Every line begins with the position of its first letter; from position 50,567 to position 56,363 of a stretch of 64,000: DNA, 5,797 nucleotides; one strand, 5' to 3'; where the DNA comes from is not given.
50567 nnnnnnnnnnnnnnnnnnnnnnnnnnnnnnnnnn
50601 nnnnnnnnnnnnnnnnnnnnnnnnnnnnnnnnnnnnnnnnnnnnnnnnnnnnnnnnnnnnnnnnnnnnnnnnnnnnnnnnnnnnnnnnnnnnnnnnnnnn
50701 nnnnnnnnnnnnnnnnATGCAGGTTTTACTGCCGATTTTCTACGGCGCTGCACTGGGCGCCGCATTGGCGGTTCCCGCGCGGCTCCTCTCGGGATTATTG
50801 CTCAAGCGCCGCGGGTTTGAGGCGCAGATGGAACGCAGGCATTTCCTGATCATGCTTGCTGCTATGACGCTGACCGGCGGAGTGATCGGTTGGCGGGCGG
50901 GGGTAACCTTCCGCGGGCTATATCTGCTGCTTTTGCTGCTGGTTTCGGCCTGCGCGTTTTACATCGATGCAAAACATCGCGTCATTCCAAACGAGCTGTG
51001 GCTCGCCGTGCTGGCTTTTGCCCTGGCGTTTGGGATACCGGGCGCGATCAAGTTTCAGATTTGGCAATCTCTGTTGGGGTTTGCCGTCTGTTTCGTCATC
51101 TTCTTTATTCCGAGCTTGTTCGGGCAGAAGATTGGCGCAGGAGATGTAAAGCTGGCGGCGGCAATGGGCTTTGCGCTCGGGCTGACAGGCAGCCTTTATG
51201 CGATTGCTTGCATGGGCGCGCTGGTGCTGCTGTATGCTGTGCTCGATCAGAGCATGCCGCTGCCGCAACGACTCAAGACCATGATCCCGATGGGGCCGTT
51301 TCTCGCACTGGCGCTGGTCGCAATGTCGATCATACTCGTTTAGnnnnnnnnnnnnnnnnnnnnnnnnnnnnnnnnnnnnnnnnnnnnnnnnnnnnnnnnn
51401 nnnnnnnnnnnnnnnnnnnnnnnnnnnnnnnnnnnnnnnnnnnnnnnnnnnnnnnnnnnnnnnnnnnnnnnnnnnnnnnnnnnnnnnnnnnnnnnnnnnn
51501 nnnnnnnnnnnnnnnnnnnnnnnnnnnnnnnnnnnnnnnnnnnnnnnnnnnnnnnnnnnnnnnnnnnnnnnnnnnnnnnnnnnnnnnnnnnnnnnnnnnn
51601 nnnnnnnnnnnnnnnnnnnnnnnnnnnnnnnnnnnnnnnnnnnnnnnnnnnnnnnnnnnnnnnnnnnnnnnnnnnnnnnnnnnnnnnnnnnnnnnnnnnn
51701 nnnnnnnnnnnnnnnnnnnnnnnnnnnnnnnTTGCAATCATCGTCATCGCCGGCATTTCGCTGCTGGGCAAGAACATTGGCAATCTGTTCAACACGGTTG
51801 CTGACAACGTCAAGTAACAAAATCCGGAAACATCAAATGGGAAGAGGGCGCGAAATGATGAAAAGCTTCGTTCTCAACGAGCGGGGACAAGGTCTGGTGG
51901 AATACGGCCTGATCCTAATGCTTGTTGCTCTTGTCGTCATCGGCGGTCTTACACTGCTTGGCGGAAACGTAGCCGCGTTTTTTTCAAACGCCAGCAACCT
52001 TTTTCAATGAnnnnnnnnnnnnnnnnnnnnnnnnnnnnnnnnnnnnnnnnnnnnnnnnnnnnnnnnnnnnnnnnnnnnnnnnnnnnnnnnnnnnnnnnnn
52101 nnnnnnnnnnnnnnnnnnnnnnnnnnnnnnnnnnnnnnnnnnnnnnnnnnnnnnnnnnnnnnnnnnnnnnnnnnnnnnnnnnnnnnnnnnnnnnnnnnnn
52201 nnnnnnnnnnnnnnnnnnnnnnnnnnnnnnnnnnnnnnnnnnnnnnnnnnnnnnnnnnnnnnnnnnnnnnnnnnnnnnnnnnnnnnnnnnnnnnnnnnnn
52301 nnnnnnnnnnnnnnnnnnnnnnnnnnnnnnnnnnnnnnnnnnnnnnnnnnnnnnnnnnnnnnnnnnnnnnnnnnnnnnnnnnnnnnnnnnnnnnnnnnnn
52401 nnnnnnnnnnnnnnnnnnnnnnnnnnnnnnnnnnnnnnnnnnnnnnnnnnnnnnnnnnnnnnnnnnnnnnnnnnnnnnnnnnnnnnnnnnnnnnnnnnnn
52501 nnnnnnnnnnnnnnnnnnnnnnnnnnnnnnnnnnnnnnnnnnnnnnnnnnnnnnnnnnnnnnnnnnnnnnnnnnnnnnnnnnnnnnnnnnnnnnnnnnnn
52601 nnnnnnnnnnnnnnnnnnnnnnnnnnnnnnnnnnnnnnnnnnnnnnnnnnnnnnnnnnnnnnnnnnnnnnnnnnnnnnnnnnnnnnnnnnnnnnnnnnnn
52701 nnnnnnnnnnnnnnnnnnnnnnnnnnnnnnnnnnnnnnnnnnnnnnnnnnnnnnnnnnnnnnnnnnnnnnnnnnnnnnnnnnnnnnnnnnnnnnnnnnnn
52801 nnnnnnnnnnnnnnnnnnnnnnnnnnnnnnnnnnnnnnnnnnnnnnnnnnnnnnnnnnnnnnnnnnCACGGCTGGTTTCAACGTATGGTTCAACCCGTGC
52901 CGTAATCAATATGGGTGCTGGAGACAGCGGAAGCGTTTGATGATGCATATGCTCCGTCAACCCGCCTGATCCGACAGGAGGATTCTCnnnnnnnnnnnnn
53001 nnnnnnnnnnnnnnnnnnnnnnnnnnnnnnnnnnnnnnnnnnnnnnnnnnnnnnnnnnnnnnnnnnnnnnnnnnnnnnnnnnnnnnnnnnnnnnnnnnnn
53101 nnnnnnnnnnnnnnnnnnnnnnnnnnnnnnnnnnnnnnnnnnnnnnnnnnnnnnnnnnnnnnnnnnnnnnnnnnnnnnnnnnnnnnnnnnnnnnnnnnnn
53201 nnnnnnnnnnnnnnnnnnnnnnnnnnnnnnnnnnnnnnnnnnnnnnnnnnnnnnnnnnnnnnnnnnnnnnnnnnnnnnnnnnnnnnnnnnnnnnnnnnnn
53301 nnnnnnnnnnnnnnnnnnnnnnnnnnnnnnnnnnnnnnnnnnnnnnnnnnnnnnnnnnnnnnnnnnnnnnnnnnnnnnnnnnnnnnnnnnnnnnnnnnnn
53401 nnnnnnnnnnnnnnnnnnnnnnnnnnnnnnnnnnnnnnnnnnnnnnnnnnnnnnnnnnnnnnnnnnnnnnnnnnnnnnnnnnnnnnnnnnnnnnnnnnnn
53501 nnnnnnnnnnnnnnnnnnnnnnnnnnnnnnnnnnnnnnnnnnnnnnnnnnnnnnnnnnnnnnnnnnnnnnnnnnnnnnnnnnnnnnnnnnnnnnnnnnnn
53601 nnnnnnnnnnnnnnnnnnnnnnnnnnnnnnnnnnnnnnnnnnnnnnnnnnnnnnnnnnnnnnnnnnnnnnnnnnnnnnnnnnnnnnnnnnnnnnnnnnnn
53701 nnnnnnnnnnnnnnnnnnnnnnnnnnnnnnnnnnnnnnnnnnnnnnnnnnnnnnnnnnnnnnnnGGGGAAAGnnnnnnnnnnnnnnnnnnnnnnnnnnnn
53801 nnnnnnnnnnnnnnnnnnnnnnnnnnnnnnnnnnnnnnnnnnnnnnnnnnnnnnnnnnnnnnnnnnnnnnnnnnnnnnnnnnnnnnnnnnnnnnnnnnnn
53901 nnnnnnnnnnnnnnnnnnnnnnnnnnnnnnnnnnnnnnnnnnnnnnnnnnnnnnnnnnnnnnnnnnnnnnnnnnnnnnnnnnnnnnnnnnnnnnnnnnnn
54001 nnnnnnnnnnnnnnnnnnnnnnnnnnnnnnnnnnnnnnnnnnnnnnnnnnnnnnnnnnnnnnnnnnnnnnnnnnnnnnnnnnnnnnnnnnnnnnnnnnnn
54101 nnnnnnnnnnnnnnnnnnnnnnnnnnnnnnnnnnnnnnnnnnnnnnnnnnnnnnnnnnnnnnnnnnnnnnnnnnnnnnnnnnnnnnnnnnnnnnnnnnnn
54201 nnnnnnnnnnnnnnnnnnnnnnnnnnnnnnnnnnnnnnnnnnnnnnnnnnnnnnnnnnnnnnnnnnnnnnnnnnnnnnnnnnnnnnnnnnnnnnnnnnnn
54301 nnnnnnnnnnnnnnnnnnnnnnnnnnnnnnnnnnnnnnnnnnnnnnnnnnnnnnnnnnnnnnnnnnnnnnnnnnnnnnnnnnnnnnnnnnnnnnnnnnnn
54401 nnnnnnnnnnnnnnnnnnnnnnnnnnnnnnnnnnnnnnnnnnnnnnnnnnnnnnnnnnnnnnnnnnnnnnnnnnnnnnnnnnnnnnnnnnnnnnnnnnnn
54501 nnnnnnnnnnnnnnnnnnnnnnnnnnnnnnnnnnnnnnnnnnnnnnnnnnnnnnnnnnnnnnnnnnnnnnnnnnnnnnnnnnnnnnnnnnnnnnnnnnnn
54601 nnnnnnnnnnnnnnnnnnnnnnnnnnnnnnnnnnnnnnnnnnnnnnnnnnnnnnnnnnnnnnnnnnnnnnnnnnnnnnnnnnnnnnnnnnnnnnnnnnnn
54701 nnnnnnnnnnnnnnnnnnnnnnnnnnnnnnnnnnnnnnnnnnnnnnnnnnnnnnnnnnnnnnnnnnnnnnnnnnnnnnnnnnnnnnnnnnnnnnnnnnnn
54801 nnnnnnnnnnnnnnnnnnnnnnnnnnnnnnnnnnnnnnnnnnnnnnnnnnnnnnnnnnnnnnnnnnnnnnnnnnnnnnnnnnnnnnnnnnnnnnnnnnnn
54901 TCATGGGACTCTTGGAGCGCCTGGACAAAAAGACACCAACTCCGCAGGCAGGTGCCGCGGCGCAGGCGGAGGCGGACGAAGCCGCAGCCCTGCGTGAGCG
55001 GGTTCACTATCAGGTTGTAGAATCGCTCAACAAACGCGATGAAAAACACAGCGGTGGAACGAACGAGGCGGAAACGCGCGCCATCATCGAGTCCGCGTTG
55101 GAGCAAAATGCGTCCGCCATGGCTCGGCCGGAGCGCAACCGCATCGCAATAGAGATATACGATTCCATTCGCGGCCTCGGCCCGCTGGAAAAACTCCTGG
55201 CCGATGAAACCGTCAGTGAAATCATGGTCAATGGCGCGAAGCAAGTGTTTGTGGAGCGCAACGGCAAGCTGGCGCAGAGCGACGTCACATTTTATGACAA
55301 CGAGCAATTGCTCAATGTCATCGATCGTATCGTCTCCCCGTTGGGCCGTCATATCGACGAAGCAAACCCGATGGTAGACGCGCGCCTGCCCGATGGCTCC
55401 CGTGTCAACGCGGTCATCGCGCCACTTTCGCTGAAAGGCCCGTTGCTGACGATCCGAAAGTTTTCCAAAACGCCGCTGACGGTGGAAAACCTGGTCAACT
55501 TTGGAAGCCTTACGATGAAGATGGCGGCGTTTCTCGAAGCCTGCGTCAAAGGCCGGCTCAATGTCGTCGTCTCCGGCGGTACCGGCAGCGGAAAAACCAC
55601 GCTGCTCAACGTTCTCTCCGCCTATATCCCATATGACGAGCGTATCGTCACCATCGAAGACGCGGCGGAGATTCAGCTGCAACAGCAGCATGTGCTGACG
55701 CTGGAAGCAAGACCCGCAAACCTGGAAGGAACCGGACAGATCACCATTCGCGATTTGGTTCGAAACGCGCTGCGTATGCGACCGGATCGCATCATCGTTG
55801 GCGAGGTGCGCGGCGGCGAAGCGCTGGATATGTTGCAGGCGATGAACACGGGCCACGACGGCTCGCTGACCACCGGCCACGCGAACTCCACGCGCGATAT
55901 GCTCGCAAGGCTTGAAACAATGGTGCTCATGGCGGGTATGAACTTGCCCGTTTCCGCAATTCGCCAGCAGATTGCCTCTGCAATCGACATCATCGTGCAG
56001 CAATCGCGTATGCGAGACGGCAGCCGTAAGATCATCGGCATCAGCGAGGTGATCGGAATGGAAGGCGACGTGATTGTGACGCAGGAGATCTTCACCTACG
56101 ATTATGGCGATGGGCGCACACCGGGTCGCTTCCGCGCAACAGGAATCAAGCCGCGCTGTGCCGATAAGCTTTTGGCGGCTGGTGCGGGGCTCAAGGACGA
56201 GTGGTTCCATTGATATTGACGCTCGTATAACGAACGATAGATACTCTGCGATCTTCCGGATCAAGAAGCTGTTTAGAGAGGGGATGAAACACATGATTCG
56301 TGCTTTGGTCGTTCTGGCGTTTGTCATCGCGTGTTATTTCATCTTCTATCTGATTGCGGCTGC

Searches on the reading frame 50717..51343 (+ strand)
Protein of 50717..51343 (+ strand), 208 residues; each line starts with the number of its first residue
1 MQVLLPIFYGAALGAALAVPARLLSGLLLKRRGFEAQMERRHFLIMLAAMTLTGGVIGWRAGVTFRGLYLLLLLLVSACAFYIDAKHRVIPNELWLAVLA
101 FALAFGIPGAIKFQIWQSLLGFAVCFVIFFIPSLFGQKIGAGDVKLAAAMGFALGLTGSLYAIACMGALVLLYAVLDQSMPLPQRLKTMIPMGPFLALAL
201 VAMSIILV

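Call 6: search_protein_families(library=pfam, proteins=[window:50717-51343:+], max_evalue=0.01)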
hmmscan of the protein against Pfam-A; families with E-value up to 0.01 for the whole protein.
window:50717-51343:+ (208 aa): 1 family
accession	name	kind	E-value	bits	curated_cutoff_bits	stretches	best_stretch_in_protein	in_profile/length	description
PF01478.23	Peptidase_A24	-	4.9e-15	56.3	26.5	1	71-175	1-104/104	Type IV leader peptidase family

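Call 32: find_related_loci(query=window:50717-51343:+, collection=metagenome_contigs, flank=2500)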
Query window:50717-51343:+ (208 aa) in metagenome_contigs; peptide patterns used: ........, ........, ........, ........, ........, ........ (x = any residue, [..] = any of these).
209 stretches matched a pattern; 29 encode a relative of the query (tblastn E <= 1e-3); 29 distinct loci.
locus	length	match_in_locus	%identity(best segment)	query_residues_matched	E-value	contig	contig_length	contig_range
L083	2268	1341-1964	89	1-208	1e-125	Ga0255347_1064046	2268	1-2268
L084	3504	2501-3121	87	1-207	3e-117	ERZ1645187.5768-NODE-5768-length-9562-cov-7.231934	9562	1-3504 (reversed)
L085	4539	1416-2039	78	1-208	8e-103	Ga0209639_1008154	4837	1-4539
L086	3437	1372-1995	70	1-208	2e-96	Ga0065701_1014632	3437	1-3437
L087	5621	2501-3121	77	1-207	1e-94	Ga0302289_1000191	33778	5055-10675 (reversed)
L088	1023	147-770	73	1-208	2e-101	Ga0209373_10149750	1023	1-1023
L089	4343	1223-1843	75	1-207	5e-88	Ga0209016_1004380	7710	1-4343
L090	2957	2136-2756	75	1-207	3e-89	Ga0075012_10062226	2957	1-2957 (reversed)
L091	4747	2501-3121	73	1-207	7e-87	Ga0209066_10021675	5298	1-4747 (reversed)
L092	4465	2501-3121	72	1-207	8e-86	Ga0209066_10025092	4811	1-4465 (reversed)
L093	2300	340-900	68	22-208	7e-87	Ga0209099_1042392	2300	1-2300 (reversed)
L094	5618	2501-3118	58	1-206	1e-71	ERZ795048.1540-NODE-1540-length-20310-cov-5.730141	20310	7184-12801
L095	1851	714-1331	59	1-206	1e-70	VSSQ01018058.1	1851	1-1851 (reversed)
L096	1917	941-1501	64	20-206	3e-68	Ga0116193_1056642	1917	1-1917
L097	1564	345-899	63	11-195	7e-68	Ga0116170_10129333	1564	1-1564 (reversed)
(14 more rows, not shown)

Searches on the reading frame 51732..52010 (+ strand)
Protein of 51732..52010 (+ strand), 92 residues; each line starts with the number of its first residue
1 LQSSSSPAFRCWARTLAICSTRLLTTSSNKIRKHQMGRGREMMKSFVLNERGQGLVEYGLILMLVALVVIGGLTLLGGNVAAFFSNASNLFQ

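Call 6: search_protein_families(library=pfam, proteins=[window:51732-52010:+], max_evalue=0.01)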
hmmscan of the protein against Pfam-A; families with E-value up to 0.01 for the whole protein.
window:51732-52010:+ (92 aa): 2 families
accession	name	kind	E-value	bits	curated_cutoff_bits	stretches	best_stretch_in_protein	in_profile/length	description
PF04964.19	Flp_Fap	-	6.1e-07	29.6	32.2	1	46-89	1-44/46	Flp/Fap pilin component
PF04021.17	Class_IIIsignal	-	0.00095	19.5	23.7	1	51-70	2-21/27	Class III signal peptide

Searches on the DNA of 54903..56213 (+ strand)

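Call 13: search_rna_families(sources=[L003, L004, L005, L006, L007, L008, L010, L012, L014, L016], threshold=gathering)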
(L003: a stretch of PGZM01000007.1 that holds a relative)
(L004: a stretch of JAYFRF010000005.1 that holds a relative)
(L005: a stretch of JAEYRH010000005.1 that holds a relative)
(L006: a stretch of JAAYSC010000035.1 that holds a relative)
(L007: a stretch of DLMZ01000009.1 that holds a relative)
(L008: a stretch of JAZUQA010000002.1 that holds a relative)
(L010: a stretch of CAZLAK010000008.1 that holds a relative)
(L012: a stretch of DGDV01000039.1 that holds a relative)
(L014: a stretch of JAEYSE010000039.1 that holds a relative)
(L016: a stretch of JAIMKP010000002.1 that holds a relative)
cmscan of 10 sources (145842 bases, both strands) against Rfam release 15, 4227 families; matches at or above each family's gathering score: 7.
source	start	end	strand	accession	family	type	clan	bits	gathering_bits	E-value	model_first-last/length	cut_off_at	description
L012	10861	11039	+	RF00174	Cobalamin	Cis-reg; riboswitch;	CL00101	128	31.5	1.8e-31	1-189/189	no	Cobalamin riboswitch aptamer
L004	2518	2604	+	RF01051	c-di-GMP-I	Cis-reg; riboswitch;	CL00126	83.3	35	1.4e-14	1-87/87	no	c-di-GMP-I riboswitch aptamer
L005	1253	1337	+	RF01051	c-di-GMP-I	Cis-reg; riboswitch;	CL00126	79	35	1.7e-13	1-87/87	no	c-di-GMP-I riboswitch aptamer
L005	1452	1536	+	RF01051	c-di-GMP-I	Cis-reg; riboswitch;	CL00126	76.7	35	6e-13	1-87/87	no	c-di-GMP-I riboswitch aptamer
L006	185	275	+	RF01051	c-di-GMP-I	Cis-reg; riboswitch;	CL00126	71.2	35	1.3e-11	1-87/87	no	c-di-GMP-I riboswitch aptamer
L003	1490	1577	+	RF01051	c-di-GMP-I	Cis-reg; riboswitch;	CL00126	69.6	35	3.1e-11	1-87/87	no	c-di-GMP-I riboswitch aptamer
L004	2280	2373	+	RF01051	c-di-GMP-I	Cis-reg; riboswitch;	CL00126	67.3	35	1.2e-10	1-87/87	no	c-di-GMP-I riboswitch aptamer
